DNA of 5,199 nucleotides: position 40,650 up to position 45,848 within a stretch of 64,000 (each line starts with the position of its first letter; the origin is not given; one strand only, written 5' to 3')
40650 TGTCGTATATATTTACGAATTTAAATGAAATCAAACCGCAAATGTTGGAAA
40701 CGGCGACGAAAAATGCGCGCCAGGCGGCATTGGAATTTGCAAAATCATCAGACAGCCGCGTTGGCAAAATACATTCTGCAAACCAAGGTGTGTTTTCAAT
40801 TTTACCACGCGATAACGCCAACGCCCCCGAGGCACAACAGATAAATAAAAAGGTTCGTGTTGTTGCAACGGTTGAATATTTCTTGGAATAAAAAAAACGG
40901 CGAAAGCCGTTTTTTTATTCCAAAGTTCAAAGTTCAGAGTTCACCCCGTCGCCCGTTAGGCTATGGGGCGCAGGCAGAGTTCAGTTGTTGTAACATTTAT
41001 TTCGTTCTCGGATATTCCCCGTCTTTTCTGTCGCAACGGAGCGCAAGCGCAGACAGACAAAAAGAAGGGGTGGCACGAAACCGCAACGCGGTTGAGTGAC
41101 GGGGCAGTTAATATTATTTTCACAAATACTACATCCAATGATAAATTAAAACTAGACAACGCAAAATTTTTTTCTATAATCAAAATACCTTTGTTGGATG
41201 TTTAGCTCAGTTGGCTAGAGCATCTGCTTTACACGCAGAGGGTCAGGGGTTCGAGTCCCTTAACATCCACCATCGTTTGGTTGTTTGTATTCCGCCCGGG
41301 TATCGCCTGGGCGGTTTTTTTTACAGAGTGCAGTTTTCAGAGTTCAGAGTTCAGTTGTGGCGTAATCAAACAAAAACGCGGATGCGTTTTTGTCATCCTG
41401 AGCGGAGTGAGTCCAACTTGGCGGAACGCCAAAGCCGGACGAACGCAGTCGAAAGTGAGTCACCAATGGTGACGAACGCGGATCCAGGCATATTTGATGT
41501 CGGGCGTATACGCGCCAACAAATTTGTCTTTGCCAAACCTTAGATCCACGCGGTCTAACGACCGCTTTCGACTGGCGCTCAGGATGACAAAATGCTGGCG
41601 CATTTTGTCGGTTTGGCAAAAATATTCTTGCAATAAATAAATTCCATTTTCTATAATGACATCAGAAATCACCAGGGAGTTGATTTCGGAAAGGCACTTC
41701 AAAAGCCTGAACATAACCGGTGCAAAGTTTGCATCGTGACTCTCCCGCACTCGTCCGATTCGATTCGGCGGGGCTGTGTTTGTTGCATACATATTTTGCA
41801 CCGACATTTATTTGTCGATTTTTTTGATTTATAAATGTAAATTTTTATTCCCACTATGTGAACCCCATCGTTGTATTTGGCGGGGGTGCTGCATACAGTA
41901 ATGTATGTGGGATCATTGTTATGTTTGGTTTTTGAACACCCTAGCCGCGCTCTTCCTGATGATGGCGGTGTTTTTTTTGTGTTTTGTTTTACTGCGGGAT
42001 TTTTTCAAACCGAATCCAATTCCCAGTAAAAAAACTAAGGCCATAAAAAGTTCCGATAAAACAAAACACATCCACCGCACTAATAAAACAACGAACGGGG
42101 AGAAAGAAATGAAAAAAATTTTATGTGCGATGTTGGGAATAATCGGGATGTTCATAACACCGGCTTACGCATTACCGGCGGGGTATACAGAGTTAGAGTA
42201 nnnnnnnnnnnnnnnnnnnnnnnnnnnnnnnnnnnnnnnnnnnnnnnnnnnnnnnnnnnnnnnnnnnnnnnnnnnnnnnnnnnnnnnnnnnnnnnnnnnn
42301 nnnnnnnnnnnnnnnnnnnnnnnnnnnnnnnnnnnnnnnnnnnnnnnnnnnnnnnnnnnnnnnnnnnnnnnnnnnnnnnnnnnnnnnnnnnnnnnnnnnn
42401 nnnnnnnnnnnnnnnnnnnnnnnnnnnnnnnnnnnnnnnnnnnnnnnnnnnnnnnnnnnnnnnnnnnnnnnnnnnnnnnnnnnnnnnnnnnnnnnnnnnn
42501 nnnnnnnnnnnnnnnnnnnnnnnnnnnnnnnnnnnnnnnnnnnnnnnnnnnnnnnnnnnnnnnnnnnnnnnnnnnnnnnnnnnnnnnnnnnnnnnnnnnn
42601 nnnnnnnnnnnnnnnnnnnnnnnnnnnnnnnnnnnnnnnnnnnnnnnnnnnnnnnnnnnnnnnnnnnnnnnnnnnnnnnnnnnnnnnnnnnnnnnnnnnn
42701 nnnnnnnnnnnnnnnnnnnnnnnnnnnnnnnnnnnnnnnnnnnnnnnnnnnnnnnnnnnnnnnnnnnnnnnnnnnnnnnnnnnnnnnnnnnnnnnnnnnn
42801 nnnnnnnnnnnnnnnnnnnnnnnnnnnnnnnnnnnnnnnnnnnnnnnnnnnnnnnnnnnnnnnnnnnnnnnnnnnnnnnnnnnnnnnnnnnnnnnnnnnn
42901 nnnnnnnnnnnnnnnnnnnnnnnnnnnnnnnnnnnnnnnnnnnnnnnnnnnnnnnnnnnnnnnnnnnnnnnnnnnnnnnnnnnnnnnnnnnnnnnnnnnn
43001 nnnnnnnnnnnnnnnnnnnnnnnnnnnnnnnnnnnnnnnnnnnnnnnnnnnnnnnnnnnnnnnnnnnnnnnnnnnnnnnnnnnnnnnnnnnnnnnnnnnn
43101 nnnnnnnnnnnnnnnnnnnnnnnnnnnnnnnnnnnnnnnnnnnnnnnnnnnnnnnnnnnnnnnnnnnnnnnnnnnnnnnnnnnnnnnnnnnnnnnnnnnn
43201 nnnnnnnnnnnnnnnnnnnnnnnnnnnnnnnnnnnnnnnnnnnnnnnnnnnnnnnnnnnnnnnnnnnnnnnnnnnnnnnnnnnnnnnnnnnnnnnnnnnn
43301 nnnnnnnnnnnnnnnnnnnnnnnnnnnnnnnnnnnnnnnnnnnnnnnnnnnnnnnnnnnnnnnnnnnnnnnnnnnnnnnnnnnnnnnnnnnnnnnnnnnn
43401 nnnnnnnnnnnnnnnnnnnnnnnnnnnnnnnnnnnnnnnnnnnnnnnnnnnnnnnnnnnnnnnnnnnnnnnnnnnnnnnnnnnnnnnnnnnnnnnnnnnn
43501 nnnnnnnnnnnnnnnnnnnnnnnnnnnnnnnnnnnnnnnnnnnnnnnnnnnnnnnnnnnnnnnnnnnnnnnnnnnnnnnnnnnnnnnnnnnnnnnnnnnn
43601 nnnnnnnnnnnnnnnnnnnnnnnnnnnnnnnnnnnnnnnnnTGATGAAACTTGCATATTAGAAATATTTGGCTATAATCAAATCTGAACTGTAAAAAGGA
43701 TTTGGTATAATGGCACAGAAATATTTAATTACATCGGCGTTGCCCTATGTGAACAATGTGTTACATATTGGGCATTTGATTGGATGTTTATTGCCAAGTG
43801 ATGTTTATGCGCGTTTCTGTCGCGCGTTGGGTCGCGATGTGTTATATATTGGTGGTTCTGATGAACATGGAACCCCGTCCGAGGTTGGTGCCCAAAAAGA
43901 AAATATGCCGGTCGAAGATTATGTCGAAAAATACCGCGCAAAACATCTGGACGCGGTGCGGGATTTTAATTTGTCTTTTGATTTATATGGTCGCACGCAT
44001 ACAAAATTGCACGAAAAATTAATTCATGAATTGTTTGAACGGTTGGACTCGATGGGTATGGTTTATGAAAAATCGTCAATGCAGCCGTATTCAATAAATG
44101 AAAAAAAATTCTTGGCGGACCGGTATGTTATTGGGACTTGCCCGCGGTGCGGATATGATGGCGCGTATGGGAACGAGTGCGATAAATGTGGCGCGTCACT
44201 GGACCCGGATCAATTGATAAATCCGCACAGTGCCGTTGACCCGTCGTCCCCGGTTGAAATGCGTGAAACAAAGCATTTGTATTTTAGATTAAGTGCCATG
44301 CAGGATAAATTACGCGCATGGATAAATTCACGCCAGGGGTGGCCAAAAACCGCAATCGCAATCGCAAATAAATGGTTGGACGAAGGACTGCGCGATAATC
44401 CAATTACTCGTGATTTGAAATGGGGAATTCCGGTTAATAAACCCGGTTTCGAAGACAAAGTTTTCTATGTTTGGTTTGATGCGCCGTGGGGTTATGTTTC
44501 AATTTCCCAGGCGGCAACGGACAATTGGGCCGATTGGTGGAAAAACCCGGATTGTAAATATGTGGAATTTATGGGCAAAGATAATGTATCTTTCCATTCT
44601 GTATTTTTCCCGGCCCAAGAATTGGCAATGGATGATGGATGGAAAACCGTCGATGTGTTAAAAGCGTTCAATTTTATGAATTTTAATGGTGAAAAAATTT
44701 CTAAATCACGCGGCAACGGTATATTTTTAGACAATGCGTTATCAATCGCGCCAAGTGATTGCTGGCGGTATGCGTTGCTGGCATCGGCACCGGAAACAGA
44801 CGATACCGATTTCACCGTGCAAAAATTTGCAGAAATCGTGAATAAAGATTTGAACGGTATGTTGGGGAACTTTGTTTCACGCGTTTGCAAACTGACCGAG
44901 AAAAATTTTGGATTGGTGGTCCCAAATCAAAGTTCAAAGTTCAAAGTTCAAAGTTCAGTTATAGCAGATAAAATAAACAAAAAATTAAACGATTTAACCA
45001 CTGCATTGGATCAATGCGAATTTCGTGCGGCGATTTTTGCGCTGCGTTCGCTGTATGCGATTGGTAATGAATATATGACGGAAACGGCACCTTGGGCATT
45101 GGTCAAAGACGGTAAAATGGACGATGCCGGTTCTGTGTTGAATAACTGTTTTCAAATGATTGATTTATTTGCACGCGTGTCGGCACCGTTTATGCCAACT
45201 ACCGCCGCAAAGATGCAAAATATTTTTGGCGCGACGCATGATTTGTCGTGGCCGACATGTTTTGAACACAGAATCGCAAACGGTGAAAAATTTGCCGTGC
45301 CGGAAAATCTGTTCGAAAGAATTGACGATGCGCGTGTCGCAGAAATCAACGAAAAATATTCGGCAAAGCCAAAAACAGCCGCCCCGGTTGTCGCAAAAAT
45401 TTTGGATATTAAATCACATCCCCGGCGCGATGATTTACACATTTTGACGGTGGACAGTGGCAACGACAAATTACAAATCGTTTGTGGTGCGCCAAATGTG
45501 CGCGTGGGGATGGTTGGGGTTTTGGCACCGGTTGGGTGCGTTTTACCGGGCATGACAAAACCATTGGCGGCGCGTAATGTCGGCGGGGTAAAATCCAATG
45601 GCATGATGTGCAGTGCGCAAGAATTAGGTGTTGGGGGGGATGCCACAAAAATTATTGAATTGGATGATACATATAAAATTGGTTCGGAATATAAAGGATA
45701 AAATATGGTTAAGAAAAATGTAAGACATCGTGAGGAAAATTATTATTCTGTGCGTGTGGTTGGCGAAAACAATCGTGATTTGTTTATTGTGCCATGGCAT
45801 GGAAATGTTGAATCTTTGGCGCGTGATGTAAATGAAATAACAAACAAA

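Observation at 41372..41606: About 200-bp multi-hairpin palindromic element with terminal inverted repeats next to tRNA-Val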

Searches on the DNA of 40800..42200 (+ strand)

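Call 9: search_rna_families(source=window, start=40800, end=42200, threshold=evalue, max_evalue=10)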
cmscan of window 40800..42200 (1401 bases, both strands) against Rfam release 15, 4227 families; matches with E-value up to 10: 26.
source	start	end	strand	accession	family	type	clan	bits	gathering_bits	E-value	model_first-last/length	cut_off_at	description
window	41196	41269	+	RF00005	tRNA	Gene; tRNA;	CL00001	70.7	29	4.4e-15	1-71/71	no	tRNA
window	40847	40922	+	RF02432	SpF25_sRNA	Gene; sRNA;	-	25.6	48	0.15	1-102/102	no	Streptococcus sRNA SpF25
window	40867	40922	+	RF02064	STnc370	Gene; sRNA;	-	25.6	54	1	1-71/71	no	Enterobacterial sRNA STnc370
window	41145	41320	+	RF01808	MicX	Gene; sRNA;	-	25.1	75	0.0043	1-194/194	no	MicX Vibrio cholerae sRNA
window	42020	42102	+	RF00337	snoZ112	Gene; snRNA; snoRNA; CD-box;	CL00062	24.4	40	0.049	1-184/184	no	Small nucleolar RNA Z112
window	41782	41866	-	RF02550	RnaG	Gene; sRNA;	-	21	153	1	1-120/120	no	RnaG sRNA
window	41243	41322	+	RF02837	anti-hemB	Gene; sRNA;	-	20.6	49.5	0.05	1-81/81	no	Burkholderia RNA 7 (anti-hemB)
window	41254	41320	+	RF02278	Betaproteobacteria_toxic_sRNA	Gene; sRNA;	-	20.2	50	0.32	1-64/64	no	Betaproteobacteria toxic small RNA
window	40885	40913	+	RF02084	STnc130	Gene; sRNA;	-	19.8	55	4.9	98-126/135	no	Enterobacteria sRNA STnc130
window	41250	41321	+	RF02631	Hrs13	Gene; sRNA;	-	18.4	52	0.13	1-82/82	no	Hfq-regulated sRNA 13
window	40860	40914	+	RF02057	STnc40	Gene; sRNA;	-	18.4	45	4.2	1-70/70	no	Salmonella enterica sRNA STnc40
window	40873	40964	-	RF02621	BSnc120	Gene; sRNA;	-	18.2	114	0.73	1-88/88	no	Brucella sRNA 120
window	41258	41321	+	RF02630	Hrs12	Gene; sRNA;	-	18.1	70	6.7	1-87/87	no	Hfq-regulated sRNA 12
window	40800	40933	-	RF02842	RefA1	Gene; sRNA;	-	17.9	94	0.44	1-89/222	3'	Enterococcus sRNA A1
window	40885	40921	-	RF03940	MIR9563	Gene; miRNA;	-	17.8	90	3.6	1-127/127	no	MIR9563 microRNA precursor family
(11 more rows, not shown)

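Call 29: search_dna_similar(query=window:41385-41595:+, collection=plasmids, mode=distant, max_evalue=1, max_rows=30)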
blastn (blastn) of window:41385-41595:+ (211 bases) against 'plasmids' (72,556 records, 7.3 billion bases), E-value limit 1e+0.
Records with a match: 5; places in all: 5; records where one place covers at least 80% of the query: 0.
Best place of each record, by identity: 90-95% 1; 80-90% 4.
By first word of the organism name: Rhizobium 4; Halopiger 1.
By predicted mobility (MOB-suite, as given by PLSDB): mobilizable 4; non-mobilizable 1.
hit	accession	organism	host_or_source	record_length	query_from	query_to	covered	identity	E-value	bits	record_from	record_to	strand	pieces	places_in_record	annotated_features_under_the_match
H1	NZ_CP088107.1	Rhizobium ruizarguesonis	cell culture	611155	177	210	16%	88.2%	6e-1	41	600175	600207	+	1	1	FAD-dependent oxidoreductase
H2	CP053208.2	Rhizobium leguminosarum bv. trifolii TA1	Trifolium spumosum L. (Annual ...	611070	177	210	16%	88.2%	6e-1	41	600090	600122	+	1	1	FAD-dependent oxidoreductase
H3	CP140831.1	Rhizobium ruizarguesonis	Trifolium pratense,whole organism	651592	177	210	16%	88.2%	6e-1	41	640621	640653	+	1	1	FAD-dependent oxidoreductase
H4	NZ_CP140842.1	Rhizobium ruizarguesonis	Trifolium pratense,whole organism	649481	177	210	16%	88.2%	6e-1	41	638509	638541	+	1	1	FAD-dependent oxidoreductase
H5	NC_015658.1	Halopiger xanaduensis SH-6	sediment of Lake Shangmatala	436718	167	194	13%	92.9%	2e-1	43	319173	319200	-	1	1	none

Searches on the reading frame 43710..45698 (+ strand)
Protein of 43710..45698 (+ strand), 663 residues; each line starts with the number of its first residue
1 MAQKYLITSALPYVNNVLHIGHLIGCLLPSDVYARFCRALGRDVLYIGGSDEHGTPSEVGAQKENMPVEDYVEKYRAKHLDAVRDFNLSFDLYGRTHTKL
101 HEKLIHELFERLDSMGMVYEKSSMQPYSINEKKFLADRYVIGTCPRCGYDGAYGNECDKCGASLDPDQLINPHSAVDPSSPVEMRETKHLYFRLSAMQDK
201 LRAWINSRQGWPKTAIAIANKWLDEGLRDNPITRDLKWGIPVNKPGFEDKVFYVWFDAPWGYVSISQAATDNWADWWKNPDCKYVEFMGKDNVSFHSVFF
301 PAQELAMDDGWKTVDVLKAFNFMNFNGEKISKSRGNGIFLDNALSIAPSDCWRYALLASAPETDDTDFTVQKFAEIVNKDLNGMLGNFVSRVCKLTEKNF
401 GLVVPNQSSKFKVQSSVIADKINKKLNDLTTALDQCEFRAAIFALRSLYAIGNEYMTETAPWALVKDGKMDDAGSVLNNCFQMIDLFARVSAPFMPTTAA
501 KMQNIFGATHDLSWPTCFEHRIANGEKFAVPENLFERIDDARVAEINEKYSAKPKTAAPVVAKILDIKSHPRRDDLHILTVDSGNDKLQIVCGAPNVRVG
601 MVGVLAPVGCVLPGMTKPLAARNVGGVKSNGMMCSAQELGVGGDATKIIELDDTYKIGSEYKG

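Call 98: list_cluster_members(proteins=[window:43710-45698:+, window:38267-39355:+])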
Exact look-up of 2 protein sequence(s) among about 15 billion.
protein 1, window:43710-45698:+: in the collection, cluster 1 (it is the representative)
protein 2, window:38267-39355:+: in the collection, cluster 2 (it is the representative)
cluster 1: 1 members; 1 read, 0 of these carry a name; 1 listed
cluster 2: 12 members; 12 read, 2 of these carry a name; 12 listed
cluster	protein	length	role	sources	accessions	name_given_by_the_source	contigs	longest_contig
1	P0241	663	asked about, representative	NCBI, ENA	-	-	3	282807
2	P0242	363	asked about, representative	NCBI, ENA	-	-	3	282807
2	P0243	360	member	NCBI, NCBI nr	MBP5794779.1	MAG: 23S rRNA (adenine(2503)-C(2))-methyltransferase RlmN, partial [Alphaproteobacteria ... | 23S rRNA (adenine(2503)-C(2))-methyltransferase RlmN [Alphaproteobacteria bacterium]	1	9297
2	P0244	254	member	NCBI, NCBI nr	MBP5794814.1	MAG: radical SAM protein, partial [Alphaproteobacteria bacterium] | radical SAM protein [Alphaproteobacteria bacterium]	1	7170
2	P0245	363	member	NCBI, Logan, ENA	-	-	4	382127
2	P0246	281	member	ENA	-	-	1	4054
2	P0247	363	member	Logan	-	-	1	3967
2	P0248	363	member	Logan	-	-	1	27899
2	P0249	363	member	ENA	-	-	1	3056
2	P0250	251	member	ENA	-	-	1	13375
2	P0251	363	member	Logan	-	-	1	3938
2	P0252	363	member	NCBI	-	-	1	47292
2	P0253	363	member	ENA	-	-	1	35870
